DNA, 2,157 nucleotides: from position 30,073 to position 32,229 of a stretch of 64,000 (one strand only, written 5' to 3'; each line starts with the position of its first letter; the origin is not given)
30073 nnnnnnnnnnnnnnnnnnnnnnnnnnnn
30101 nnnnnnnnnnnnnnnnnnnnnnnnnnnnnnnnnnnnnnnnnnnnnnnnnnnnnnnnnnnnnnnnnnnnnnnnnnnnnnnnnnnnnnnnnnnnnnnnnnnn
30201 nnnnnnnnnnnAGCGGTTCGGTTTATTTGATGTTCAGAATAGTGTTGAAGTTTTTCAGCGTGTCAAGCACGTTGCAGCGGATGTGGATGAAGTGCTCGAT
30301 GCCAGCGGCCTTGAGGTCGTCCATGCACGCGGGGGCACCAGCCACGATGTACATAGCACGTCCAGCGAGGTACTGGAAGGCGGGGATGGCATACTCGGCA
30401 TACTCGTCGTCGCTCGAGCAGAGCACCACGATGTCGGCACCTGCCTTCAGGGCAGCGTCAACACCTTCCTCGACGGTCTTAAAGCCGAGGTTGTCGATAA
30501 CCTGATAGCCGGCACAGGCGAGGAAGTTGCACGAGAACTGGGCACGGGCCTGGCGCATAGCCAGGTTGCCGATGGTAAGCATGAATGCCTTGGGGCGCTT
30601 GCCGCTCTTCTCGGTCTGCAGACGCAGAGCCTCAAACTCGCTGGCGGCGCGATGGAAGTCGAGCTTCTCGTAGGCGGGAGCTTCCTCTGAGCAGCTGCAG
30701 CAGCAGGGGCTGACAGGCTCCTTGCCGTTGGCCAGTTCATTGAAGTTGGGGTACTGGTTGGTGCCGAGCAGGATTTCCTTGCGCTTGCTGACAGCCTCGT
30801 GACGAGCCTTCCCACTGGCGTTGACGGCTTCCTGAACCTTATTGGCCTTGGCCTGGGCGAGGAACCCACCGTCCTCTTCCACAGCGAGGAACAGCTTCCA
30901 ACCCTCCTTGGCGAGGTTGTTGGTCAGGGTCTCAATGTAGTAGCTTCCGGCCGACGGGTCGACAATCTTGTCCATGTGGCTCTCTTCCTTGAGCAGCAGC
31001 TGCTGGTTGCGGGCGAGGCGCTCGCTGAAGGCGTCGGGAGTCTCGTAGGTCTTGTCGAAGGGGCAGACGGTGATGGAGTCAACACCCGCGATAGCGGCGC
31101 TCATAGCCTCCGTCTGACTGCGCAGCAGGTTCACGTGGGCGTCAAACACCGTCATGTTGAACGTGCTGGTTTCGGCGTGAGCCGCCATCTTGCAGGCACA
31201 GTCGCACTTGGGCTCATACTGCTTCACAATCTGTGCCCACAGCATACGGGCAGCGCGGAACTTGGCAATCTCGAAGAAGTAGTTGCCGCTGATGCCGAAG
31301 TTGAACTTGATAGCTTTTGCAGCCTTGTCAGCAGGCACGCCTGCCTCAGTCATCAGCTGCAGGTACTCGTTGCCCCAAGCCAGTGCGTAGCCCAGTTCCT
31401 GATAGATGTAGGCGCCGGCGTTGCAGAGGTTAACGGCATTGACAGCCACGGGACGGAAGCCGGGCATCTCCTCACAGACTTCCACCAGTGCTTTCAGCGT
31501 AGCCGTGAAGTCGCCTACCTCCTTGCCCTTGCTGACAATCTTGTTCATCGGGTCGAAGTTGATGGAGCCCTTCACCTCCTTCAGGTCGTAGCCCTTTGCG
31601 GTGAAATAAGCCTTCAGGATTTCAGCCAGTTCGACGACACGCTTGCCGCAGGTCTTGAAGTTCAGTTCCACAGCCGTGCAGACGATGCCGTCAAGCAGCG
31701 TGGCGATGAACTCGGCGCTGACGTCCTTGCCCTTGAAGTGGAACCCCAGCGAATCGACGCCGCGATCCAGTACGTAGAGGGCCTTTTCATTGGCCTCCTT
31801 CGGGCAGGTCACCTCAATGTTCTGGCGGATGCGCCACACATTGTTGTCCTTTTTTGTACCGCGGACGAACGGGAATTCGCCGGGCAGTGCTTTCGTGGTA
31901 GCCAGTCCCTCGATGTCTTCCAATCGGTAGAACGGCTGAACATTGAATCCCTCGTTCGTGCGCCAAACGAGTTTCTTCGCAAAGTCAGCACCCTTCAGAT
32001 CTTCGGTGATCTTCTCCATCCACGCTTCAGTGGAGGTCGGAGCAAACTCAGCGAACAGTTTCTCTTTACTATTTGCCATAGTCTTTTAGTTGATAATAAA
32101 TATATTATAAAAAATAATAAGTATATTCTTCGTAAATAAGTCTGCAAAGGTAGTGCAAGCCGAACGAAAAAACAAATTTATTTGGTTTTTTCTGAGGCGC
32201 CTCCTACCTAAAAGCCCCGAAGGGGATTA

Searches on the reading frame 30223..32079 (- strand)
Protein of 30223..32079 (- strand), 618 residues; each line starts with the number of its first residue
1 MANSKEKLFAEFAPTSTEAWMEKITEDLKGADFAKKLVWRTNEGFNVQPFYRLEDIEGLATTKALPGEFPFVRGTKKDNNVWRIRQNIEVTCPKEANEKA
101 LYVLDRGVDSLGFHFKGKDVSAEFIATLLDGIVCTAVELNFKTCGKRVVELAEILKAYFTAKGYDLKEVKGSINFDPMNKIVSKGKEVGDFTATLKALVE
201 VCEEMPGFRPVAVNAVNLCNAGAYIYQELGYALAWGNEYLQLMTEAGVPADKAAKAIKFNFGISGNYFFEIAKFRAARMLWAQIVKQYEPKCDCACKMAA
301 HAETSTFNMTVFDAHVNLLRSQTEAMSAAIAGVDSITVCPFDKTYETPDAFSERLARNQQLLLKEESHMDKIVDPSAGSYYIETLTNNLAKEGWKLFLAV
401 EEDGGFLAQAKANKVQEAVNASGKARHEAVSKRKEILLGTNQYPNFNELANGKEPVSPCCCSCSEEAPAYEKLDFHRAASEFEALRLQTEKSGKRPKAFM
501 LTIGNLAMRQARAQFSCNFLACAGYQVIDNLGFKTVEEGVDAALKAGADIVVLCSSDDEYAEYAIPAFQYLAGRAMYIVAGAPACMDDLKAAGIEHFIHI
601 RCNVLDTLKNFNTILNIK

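Call 31: search_protein_families(library=pfam, proteins=[window:30223-32079:-], max_evalue=0.0001)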
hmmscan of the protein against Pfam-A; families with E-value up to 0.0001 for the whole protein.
window:30223-32079:- (618 aa): 1 family
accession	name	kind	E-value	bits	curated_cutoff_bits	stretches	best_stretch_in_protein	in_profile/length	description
PF01642.28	MM_CoA_mutase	-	4.9e-152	507.5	22.1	1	40-529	1-505/512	Methylmalonyl-CoA mutase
